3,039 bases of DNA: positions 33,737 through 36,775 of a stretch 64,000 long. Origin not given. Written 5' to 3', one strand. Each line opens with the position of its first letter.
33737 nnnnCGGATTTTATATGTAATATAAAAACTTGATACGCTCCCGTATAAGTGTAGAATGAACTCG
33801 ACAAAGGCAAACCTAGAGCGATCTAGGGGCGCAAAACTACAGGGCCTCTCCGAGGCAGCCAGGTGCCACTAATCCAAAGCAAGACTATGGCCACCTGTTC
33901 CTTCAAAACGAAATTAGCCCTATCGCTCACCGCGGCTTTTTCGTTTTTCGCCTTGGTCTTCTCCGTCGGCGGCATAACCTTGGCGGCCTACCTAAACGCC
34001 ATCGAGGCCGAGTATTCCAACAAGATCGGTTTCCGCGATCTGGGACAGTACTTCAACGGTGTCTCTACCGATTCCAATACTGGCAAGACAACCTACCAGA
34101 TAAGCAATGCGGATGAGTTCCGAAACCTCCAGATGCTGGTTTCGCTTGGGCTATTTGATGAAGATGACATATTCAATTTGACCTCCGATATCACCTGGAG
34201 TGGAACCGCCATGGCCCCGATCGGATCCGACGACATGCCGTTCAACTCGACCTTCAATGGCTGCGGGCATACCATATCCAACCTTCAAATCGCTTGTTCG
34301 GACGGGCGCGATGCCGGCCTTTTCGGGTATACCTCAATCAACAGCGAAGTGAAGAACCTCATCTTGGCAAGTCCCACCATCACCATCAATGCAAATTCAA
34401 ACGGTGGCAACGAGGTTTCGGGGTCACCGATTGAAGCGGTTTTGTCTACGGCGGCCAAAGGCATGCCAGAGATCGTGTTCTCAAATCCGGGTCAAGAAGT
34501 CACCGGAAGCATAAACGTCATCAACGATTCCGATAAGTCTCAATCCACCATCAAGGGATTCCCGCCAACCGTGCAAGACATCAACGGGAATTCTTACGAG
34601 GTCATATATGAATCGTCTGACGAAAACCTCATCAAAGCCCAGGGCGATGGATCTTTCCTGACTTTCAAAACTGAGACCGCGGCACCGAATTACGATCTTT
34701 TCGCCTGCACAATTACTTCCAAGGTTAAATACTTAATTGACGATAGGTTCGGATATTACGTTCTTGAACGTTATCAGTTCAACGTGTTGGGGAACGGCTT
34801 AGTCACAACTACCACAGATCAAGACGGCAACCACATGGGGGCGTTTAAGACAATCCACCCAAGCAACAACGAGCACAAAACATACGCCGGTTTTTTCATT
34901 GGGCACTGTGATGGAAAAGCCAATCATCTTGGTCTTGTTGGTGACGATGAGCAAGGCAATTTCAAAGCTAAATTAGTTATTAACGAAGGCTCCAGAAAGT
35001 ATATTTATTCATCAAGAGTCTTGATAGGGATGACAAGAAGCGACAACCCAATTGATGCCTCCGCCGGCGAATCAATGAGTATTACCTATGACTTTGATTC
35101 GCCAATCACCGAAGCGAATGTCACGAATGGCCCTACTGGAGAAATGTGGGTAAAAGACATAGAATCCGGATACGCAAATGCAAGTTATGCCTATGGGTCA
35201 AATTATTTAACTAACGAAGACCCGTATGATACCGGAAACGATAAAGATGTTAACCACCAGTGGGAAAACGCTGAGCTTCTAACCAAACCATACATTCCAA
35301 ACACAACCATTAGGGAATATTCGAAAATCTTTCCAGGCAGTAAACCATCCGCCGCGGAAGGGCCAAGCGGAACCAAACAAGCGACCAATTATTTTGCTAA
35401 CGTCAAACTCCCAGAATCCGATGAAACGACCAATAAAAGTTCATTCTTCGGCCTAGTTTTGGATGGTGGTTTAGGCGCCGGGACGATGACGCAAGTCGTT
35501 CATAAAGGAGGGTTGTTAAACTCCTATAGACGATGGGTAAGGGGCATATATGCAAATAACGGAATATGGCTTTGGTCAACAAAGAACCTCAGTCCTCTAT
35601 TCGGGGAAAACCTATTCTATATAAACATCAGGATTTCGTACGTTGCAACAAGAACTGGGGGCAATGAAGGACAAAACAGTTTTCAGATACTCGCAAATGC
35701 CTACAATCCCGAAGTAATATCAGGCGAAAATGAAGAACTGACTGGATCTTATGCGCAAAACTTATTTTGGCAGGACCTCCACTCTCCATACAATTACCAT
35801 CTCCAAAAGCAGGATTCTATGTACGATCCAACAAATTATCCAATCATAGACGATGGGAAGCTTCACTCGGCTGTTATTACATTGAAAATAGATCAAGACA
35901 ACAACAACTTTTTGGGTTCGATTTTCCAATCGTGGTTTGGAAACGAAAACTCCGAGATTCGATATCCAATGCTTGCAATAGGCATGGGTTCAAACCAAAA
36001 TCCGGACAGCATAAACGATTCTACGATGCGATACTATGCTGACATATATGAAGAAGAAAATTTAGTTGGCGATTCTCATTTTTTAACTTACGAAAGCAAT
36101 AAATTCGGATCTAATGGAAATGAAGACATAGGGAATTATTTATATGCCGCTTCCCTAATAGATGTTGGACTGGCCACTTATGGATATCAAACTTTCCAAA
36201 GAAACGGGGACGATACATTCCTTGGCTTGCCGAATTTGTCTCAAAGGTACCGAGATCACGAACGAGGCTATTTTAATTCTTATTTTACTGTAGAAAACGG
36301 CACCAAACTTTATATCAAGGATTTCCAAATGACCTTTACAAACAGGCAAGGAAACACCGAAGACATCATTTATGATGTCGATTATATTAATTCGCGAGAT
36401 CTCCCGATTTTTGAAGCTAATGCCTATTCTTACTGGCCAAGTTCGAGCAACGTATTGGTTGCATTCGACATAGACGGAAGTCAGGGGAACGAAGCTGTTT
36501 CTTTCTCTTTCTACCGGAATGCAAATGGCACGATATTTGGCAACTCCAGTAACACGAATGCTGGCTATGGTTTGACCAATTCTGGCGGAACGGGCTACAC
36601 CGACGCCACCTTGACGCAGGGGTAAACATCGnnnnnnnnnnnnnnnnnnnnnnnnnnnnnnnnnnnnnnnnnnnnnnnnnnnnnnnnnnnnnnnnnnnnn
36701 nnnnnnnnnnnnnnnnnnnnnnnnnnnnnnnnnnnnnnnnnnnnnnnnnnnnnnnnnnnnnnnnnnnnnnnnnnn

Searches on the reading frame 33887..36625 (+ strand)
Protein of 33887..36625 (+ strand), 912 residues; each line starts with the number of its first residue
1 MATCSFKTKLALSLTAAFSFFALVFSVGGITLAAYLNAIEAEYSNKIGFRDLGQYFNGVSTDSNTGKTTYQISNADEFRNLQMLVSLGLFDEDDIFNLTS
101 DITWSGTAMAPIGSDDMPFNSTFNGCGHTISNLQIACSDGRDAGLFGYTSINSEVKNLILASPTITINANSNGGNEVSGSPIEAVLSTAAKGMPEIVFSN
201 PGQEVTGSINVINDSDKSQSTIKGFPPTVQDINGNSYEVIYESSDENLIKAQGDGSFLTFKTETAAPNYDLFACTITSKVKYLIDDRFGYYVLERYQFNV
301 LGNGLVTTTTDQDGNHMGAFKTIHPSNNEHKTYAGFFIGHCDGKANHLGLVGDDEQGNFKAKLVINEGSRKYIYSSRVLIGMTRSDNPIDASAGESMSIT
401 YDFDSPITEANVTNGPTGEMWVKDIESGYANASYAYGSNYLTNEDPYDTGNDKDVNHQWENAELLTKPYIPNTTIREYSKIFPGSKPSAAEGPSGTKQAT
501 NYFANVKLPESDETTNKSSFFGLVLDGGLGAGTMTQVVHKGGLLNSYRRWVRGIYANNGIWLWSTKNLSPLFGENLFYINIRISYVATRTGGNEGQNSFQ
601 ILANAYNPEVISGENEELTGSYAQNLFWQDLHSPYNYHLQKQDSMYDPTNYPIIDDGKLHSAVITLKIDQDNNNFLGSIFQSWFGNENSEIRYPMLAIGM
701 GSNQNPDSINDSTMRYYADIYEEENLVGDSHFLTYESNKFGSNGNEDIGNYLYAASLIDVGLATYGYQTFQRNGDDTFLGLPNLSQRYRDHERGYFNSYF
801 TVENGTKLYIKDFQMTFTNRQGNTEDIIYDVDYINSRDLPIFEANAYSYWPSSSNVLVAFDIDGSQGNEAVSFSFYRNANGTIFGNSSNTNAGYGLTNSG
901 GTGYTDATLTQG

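Call 9: search_protein_families(library=pfam, proteins=[window:33887-36625:+], max_evalue=0.01)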
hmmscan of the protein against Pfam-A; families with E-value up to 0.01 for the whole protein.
window:33887-36625:+ (912 aa): 0 families

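Call 10: search_protein_families(library=ncbifam, proteins=[window:33887-36625:+], max_evalue=0.01)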
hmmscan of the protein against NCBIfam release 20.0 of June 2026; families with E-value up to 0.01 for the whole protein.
window:33887-36625:+ (912 aa): 0 families

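Call 12: find_homologous_proteins(query=window:33887-36625:+)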
Query window:33887-36625:+ (912 aa): 51 proteins with E <= 0.001 among 8000 candidates.
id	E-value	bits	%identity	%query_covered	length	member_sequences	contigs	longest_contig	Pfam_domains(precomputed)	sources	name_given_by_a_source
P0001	0.0e+0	2080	100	100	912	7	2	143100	-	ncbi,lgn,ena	-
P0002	0.0e+0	1103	60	100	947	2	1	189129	-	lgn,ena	-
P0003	0.0e+0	1079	58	100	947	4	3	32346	-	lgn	-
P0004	0.0e+0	1077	58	100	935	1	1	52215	-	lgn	-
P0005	0.0e+0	1077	58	100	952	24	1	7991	-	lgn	-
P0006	0.0e+0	1076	59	100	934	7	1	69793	-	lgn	-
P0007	1.9e-292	991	56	97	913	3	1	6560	-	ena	-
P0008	1.1e-231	790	48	100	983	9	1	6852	-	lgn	-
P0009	6.7e-229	781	49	100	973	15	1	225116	-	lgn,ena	-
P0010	1.6e-218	746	47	100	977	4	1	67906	-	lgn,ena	-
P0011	2.2e-206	706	45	99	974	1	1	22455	-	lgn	-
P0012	1.2e-203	697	45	99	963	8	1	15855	-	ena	-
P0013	3.2e-202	692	45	99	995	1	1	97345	-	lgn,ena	-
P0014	1.2e-201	690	45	99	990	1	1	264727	-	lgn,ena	-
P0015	2.8e-201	689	44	99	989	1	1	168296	-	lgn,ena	-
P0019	9.6e-198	678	44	99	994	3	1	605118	-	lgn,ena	-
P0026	5.9e-187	642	41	100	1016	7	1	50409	-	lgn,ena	-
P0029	2.0e-161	557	38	100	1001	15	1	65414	-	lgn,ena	-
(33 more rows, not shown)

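Call 14: find_related_loci(query=A1, collection=genome_contigs, flank=6000)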
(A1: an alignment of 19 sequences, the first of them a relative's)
Query A1 (912 aa) in genome_contigs; peptide patterns used: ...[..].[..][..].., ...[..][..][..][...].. (x = any residue, [..] = any of these).
111 stretches matched a pattern; 58 encode a relative of the query (tblastn E <= 1e-3); 58 distinct loci.
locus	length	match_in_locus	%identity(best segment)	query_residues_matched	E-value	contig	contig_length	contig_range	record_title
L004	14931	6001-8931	45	9-912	0e+0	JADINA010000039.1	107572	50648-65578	MAG: Candidatus Alloenteromonas pullistercoris isolate 17113 E1M07__C328990_L107572_SRR9113726, whole genome shotgun seq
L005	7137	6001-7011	85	1-337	0e+0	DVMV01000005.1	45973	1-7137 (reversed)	MAG TPA_asm: Candidatus Alloenteromonas pullicola isolate ChiGjej1B1-22543 ChiGjej1B1M5__C99803_L45973_SRR6323428, whole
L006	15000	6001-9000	38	9-911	0e+0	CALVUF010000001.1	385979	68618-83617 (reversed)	MAG: uncultured Bacilli bacterium isolate BRZ_QG__bin63 genome assembly, contig: BRZ_QG__NODE_3_length_385979_cov_12.579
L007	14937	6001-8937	38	1-912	7e-170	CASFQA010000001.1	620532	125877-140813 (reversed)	uncultured bacterium isolate B31_L2_392392_idba_bin.84 genome assembly, contig: B31_L2_392392_idba_bin.84.fa_scaffold_1,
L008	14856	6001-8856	45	9-912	0e+0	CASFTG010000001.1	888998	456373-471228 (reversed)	uncultured bacterium isolate A3_L3_373373_idba_bin.15 genome assembly, contig: A3_L3_373373_idba_bin.15.fa_scaffold_0, w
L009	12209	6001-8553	29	6-909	1e-80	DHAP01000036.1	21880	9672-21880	MAG TPA_asm: Bacillales bacterium UBA4951 UBA4951_contig_1671, whole genome shotgun sequence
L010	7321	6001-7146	35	12-414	9e-57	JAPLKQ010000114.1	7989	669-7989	MAG: Bacillota bacterium isolate LacPavin_0818_WC55_MAG_47_6 LacPavin_0818_WC55_scaffold_984540, whole genome shotgun se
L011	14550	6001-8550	33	10-891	1e-52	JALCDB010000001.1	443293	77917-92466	MAG: Bacilli bacterium isolate UW_MP_BACIL4_1 Ga0455798_00010, whole genome shotgun sequence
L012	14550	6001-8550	33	10-891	2e-52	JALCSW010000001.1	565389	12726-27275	MAG: Bacilli bacterium isolate UW_MP_BACIL6_1 Ga0455775_000003, whole genome shotgun sequence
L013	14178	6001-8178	31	52-910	2e-52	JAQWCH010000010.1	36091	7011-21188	MAG: Bacilli bacterium isolate STF2_239 NODE_2428_length_36091_cov_14.673896_Sandtown_F2, whole genome shotgun sequence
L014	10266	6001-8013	26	1-719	3e-48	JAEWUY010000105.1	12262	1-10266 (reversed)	MAG: Bacillota bacterium isolate OH_SDB_4 k127_1058258, whole genome shotgun sequence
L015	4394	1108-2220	32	10-408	4e-45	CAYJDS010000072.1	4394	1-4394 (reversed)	MAG TPA_asm: uncultured Staphylococcaceae bacterium isolate ERP122455_co1_30 genome assembly, contig: NODE_8766_length_4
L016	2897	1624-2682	33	52-413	5e-44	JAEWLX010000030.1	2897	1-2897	MAG: Bacillota bacterium isolate OH_PDB_11 k127_770601, whole genome shotgun sequence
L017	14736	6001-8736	28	7-901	7e-82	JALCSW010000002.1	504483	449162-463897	MAG: Bacilli bacterium isolate UW_MP_BACIL6_1 Ga0455775_000005, whole genome shotgun sequence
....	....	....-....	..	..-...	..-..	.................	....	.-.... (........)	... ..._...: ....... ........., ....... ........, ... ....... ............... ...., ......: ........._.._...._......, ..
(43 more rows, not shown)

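Call 29: find_encoding_contigs(protein=P0002, flank=3000, max_places=3)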
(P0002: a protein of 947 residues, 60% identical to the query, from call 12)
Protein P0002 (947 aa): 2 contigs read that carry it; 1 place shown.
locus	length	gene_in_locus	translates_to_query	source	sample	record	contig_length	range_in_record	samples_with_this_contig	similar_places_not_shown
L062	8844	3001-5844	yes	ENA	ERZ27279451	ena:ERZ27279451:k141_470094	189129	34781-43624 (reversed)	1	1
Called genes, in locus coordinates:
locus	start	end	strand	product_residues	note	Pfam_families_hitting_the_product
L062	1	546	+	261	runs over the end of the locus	-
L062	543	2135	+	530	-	PF00563:EAL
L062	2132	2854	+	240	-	PF01048:PNP_UDP_1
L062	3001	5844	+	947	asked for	-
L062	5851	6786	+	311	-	-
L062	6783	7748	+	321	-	-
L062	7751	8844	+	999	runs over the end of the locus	PF00563:EAL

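Call 30: find_encoding_contigs(protein=P0006, flank=3000, max_places=3)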
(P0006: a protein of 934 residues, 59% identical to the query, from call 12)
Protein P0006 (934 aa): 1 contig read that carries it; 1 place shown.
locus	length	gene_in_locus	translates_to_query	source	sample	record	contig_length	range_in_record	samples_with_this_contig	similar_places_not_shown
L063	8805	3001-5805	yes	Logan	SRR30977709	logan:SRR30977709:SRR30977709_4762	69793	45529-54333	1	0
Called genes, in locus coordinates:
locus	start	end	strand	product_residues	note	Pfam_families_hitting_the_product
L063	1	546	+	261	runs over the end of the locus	-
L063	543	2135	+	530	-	PF00563:EAL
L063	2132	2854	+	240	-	PF01048:PNP_UDP_1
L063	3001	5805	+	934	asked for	-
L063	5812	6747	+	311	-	-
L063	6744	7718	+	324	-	-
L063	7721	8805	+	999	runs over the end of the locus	PF00563:EAL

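Call 31: find_encoding_contigs(protein=P0009, flank=3000, max_places=3)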
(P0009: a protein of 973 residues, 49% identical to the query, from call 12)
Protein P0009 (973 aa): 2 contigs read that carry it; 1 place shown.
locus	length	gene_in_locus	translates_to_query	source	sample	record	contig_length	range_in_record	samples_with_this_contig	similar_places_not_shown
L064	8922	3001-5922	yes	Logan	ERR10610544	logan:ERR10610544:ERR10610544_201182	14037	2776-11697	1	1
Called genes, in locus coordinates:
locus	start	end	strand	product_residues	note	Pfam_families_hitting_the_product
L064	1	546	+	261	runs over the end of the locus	-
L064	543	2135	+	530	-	PF00563:EAL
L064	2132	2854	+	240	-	PF01048:PNP_UDP_1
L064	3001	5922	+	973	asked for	-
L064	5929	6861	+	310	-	-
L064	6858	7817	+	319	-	-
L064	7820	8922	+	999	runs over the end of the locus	PF00563:EAL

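Call 42: predict_structure(alignment_id=A1)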
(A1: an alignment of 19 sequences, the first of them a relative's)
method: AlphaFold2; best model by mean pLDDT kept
length: 912 residues; sequences in the alignment: 19
mean_pLDDT: 66.4   pTM: 0.50
mean pLDDT of the five models: 66.4, 63.2, 63.1, 60.7, 60.7
residues with pLDDT >= 90: 64; 70-90: 362; 50-70: 282; < 50: 204
segments of 3 or more residues with pLDDT < 50: 1-50, 173-178, 264-266, 285-287, 310-315, 324-330, 385-396, 406-415, 443-450, 511-516, 540-546, 566-574, 609-621, 682-689, 724-728, 754-767, 772-782, 819-827, 865-868, 902-904
pLDDT, mean of each block of 10 residues (from residue 1): 30 42 42 42 38 79 80 90 78 87 87 77 89 81 80 81 81 50 66 82 84 85 89 80 78 86 55 69 55 70 67 50 48 75 75 59 69 59 44 45 55 53 88 75 49 78 81 70 88 83 72 53 89 73 52 85 58 54 84 75 71 40 70 71 78 84 73 59 43 81 66 79 51 70 54 46 43 41 56 81 86 66 45 66 62 53 51 57 61 58 53 47
secondary structure, 60 per line:
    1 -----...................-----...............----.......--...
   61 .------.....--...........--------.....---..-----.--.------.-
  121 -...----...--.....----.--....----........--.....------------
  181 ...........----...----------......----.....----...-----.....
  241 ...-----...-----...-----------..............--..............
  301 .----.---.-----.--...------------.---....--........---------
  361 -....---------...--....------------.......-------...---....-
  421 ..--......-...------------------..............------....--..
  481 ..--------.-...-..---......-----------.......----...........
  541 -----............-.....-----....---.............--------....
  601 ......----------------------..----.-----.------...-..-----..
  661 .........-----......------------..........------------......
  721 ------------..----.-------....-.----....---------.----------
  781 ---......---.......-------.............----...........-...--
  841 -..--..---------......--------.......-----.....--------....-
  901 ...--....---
elements in order (helices of 4 or more, strands of 3 or more residues): H6-24 H30-44 H49-55 E58-61 E68-72 H75-85 E94-98 E122-124 E129-131 E134-138 E146-149 E154-161 E164-168 H181-191 E196-198 E209-214 E219-223 E228-230 E236-243 E249-251 E257-259 E271-284 E287-301 E319-321 E338-341 E344-351 E362-365 E380-383 E396-402 H416-419 H425-430 H453-466 H473-476 E479-482 E502-507 E519-525 E530-540 E546-557 E559-563 H569-572 E576-588 E597-606 E659-669 H675-680 E693-702 E715-720 H757-760 H784-789 E793-799 E807-819 H824-827 E828-834 E857-862 E871-877 E883-887 E896-899 E906-909

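Call 46: fold_search(model_id=the predicted structure, library=pdb)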
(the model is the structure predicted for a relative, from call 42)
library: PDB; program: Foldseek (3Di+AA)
matches with E <= 10: 966; with E <= 0.001: 0
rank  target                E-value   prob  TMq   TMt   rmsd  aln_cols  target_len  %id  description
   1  3ide_A                1.3e-02  0.20  0.07  0.15  28.6       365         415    8  Structure of IPNV subviral particle (released 2009-12-29)
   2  3ide_B                1.3e-02  0.20  0.07  0.15  28.6       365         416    8  Structure of IPNV subviral particle (released 2009-12-29)
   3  8ac6_C                1.7e-02  0.04  0.05  0.07  28.0       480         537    9  Nudaurelia capensis omega virus maturation intermediate captured at pH5.6 (insect cell expressed VLPs): medium class f (released 2022-12-28)
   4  8aay_B                2.0e-02  0.03  0.05  0.08  26.8       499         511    9  Nudaurelia capensis omega virus maturation intermediate captured at pH5.6 (insect cell expressed VLPs): small class fr (released 2022-12-28)
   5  1ohf_D                2.1e-02  0.03  0.05  0.07  28.1       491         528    8  The refined structure of Nudaurelia capensis omega virus (released 2004-02-26)
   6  6q5u_H                2.2e-02  0.08  0.06  0.12  21.0       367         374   11  High resolution electron cryo-microscopy structure of the bacteriophage PR772 (released 2019-06-19)
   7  1f9k_A                3.1e-02  0.11  0.07  0.18  21.3       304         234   10  WINGED BEAN ACIDIC LECTIN COMPLEXED WITH METHYL-ALPHA-D-GALACTOSE (released 2001-07-11)
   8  1ohf_A                3.5e-02  0.02  0.04  0.06  28.5       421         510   10  The refined structure of Nudaurelia capensis omega virus (released 2004-02-26)
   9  7anm_B                3.7e-02  0.03  0.05  0.08  26.4       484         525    8  Nudaurelia capensis omega virus capsid: virus-like particles expressed in Nicotiana benthamiana (released 2021-08-25)
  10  9e6h_B                4.1e-02  0.10  0.08  0.22  21.9       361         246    8  Cryo-EM structure of Maackia amurensis seed Leukoagglutinin (lectin), MASL (released 2025-04-09)
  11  1ohf_C                4.1e-02  0.03  0.05  0.07  27.2       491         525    9  The refined structure of Nudaurelia capensis omega virus (released 2004-02-26)
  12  8aay_A                4.6e-02  0.02  0.05  0.07  26.4       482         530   11  Nudaurelia capensis omega virus maturation intermediate captured at pH5.6 (insect cell expressed VLPs): small class fr (released 2022-12-28)
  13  1ohf_B                4.9e-02  0.02  0.05  0.07  26.5       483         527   10  The refined structure of Nudaurelia capensis omega virus (released 2004-02-26)
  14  7anm_C                4.9e-02  0.02  0.05  0.07  26.4       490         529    9  Nudaurelia capensis omega virus capsid: virus-like particles expressed in Nicotiana benthamiana (released 2021-08-25)
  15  9e6h_A                5.4e-02  0.09  0.08  0.22  21.9       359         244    8  Cryo-EM structure of Maackia amurensis seed Leukoagglutinin (lectin), MASL (released 2025-04-09)
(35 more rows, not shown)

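Call 61: find_encoding_contigs(protein=P0010, flank=1500, max_places=2)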
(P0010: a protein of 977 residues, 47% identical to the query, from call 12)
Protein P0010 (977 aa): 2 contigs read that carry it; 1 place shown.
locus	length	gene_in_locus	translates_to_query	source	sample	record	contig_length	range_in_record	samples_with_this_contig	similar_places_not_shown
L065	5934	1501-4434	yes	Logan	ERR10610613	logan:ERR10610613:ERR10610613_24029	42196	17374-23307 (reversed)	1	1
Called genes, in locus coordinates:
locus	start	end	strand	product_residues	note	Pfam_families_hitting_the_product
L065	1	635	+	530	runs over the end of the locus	PF00563:EAL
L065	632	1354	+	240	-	PF01048:PNP_UDP_1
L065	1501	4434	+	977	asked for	-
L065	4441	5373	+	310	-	-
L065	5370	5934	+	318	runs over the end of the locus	-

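Call 62: find_encoding_contigs(protein=P0019, flank=1500, max_places=2)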
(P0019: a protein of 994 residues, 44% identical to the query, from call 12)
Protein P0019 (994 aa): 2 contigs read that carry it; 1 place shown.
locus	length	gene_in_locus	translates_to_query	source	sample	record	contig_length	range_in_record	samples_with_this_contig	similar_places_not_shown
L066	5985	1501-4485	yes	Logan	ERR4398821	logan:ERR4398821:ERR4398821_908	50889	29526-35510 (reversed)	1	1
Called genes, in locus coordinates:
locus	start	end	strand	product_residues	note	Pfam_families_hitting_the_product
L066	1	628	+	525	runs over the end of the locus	PF00563:EAL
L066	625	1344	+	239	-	PF01048:PNP_UDP_1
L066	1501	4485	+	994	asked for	-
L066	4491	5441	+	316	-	-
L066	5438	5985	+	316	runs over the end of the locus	-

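Call 63: find_encoding_contigs(protein=P0026, flank=1500, max_places=2)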
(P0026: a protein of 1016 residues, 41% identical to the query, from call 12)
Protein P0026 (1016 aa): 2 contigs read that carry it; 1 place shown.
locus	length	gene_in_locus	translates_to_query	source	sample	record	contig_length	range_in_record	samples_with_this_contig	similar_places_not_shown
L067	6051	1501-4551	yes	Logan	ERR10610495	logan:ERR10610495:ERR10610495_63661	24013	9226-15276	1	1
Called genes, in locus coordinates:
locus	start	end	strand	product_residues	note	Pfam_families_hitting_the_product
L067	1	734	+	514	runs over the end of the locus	PF00563:EAL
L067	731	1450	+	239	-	PF01048:PNP_UDP_1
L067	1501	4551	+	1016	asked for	-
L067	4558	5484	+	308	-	-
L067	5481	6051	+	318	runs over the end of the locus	-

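Call 64: find_encoding_contigs(protein=P0029, flank=1500, max_places=2)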
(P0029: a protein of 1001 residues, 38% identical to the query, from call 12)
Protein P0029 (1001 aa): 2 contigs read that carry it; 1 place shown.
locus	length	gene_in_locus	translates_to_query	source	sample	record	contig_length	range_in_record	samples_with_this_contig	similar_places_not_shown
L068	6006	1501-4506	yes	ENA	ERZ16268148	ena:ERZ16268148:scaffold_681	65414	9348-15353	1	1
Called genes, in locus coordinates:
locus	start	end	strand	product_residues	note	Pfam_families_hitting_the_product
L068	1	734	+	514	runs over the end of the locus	PF00563:EAL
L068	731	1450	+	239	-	PF01048:PNP_UDP_1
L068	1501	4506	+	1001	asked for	-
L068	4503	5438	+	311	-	-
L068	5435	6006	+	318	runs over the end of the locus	-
